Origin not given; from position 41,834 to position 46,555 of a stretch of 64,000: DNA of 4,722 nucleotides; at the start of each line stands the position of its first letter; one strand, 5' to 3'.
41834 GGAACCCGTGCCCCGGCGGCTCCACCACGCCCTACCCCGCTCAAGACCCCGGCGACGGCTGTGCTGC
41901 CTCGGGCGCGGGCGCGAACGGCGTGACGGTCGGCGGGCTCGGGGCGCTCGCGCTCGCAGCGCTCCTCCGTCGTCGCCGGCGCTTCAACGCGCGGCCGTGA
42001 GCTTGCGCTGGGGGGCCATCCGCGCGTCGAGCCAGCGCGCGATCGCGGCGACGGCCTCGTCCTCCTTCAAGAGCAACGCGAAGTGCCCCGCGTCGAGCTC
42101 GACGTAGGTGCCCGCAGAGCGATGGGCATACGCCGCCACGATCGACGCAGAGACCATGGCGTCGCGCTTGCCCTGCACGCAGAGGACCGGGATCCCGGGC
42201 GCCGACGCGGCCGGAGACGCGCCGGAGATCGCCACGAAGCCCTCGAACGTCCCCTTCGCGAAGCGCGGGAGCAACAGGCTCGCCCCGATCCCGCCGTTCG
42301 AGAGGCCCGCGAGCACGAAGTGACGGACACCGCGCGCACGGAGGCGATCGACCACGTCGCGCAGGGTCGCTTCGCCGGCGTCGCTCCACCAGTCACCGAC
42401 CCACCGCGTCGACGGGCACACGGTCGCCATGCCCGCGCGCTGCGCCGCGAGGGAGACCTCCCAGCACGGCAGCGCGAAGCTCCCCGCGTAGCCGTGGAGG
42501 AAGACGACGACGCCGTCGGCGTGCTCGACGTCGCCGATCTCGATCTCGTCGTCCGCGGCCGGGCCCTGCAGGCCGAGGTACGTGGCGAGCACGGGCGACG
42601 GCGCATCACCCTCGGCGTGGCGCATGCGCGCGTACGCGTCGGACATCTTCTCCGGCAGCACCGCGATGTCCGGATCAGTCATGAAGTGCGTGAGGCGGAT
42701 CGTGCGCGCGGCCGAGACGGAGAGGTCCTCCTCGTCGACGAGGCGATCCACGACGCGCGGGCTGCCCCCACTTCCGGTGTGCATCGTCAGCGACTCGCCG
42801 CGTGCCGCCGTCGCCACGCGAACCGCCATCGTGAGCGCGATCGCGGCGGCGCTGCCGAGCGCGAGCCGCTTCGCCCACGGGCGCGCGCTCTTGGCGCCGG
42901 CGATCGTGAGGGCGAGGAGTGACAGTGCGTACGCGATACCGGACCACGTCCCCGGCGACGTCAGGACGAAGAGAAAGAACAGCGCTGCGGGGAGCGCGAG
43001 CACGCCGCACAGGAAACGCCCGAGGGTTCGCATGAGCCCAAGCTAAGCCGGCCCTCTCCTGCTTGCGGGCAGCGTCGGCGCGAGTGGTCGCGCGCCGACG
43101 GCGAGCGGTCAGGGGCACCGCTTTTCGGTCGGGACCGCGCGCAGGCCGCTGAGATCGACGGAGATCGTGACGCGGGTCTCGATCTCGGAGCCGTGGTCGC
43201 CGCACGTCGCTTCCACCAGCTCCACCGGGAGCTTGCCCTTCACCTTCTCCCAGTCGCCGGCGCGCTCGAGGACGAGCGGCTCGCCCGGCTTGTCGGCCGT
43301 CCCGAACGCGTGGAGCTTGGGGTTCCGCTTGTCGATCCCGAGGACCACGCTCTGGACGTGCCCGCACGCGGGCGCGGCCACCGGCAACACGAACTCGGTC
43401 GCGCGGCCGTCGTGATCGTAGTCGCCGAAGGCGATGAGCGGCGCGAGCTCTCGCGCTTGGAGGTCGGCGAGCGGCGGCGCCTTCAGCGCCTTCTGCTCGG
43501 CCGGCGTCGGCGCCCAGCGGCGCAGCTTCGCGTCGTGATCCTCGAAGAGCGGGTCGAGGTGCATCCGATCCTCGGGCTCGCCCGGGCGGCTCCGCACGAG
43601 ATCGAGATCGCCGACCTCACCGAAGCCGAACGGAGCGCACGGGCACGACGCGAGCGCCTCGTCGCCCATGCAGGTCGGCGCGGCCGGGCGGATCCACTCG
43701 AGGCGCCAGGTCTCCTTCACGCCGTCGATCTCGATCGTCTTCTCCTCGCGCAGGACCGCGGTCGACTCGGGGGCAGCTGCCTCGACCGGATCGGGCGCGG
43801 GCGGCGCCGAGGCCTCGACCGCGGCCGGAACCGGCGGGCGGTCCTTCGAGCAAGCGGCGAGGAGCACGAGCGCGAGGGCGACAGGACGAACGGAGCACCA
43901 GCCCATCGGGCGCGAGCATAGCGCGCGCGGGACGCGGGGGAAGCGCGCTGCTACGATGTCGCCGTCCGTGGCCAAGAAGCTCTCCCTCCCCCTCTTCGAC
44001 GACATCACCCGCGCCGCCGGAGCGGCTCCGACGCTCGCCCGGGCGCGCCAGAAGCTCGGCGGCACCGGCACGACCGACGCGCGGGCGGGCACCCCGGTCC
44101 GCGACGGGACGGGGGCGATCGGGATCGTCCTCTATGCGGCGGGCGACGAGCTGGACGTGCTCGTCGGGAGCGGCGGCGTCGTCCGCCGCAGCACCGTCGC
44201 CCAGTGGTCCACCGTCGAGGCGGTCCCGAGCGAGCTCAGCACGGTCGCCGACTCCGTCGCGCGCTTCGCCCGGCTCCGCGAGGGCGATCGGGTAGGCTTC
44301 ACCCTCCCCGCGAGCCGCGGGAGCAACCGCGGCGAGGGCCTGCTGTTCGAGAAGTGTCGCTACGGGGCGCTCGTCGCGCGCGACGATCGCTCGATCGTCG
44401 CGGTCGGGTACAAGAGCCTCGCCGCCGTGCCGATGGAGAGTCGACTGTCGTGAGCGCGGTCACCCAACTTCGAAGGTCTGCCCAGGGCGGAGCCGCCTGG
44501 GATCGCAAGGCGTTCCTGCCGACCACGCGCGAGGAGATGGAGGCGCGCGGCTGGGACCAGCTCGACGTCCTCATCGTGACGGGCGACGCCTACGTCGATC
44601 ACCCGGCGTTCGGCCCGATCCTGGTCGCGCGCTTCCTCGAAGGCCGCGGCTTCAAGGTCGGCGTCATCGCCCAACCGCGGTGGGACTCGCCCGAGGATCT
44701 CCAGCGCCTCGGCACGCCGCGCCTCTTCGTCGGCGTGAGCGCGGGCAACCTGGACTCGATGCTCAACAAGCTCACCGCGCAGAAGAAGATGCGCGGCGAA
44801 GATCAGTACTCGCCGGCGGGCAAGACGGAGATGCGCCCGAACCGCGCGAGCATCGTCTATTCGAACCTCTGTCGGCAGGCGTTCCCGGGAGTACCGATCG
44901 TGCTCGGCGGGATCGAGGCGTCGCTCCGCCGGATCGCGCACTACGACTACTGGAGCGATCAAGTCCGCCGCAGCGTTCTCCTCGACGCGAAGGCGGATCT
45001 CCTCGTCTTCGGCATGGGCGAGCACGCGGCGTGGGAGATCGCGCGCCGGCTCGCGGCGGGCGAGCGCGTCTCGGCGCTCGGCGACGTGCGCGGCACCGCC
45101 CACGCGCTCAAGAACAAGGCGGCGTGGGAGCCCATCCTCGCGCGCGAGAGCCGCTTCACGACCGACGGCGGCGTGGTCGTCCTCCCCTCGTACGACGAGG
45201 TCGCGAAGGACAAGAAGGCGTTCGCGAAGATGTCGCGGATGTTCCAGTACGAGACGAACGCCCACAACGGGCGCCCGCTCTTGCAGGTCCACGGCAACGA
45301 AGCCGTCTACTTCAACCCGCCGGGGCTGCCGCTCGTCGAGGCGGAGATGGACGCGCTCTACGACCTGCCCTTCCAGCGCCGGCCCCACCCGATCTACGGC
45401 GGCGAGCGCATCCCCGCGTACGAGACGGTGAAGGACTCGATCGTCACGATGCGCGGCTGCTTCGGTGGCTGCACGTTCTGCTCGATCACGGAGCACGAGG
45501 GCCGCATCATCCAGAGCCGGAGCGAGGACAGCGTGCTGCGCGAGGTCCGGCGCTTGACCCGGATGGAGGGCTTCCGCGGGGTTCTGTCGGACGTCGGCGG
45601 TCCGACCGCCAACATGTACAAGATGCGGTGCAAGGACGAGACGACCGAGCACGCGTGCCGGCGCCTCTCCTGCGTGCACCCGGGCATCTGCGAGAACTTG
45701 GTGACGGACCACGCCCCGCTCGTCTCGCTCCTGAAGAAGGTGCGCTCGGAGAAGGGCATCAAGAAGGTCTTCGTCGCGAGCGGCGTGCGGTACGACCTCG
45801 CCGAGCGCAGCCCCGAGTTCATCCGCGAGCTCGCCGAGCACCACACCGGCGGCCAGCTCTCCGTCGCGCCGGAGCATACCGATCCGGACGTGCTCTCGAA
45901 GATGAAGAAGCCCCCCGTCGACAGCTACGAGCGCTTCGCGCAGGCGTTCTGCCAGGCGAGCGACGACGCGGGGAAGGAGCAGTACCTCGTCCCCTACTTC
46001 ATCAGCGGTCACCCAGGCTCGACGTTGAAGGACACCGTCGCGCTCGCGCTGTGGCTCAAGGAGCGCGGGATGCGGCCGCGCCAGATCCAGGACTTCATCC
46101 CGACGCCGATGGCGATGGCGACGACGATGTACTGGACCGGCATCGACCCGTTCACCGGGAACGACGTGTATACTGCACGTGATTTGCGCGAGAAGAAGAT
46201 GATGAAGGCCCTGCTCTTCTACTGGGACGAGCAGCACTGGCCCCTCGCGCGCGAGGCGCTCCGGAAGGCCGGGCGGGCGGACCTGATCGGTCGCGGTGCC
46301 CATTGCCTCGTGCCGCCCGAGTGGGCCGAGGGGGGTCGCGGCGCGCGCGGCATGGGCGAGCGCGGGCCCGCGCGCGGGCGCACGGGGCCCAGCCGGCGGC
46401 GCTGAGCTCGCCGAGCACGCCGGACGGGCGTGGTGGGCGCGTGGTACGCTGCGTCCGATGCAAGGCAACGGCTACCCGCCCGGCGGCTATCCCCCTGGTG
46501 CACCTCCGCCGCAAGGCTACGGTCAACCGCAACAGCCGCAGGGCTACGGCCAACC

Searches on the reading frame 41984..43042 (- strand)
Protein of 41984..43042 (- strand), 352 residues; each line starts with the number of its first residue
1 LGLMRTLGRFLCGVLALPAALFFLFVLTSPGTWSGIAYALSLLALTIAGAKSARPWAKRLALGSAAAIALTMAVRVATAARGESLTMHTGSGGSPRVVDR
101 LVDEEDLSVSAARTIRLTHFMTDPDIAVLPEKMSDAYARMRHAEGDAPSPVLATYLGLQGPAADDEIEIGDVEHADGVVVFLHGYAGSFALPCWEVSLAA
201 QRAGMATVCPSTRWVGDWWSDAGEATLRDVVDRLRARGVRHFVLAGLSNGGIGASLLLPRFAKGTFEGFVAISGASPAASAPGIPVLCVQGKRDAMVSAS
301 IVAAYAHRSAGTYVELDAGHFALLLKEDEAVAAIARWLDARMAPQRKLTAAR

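Call 67: search_protein_families(library=pfam, proteins=[window:41984-43042:-], max_evalue=0.0001)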
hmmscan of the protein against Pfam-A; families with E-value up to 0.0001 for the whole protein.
window:41984-43042:- (352 aa): 1 family
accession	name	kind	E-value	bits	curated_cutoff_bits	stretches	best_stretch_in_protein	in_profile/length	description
PF00561.26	Abhydrolase_1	-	7.3e-05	23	25.8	0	178-274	2-102/245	alpha/beta hydrolase fold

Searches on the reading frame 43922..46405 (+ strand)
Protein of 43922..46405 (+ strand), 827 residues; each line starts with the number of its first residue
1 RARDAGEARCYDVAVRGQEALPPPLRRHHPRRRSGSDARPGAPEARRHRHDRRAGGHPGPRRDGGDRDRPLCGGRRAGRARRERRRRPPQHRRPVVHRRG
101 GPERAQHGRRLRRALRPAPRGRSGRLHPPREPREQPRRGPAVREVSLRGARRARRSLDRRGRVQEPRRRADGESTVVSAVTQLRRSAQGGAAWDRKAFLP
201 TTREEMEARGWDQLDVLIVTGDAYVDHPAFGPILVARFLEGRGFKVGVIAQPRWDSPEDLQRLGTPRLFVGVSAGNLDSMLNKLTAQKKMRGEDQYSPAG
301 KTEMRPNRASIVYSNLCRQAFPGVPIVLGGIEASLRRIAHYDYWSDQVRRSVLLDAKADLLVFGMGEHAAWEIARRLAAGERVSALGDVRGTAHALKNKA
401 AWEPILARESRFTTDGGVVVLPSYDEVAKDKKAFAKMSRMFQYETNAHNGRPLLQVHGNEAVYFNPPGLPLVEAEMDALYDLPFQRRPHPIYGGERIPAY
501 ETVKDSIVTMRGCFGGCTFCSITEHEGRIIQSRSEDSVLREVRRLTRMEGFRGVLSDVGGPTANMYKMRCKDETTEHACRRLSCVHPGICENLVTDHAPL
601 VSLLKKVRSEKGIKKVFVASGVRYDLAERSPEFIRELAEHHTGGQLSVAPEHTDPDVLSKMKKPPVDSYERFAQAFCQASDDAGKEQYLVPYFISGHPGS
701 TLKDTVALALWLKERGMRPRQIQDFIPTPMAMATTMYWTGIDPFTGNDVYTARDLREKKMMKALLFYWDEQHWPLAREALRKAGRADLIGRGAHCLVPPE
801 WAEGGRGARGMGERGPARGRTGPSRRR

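Call 67: search_protein_families(library=pfam, proteins=[window:43922-46405:+], max_evalue=0.0001)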
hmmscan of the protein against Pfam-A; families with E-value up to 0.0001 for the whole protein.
window:43922-46405:+ (827 aa): 3 families
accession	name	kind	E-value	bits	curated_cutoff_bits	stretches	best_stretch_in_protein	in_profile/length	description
PF08497.15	Radical_SAM_N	-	2.3e-126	421.5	25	1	198-506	1-301/301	Radical SAM N-terminal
PF11842.13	DUF3362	-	3.6e-27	95.9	27.6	1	721-807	2-93/151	Domain of unknown function (DUF3362)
PF04055.27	Radical_SAM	-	2e-13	51.3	29.5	1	507-711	1-165/166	Radical SAM superfamily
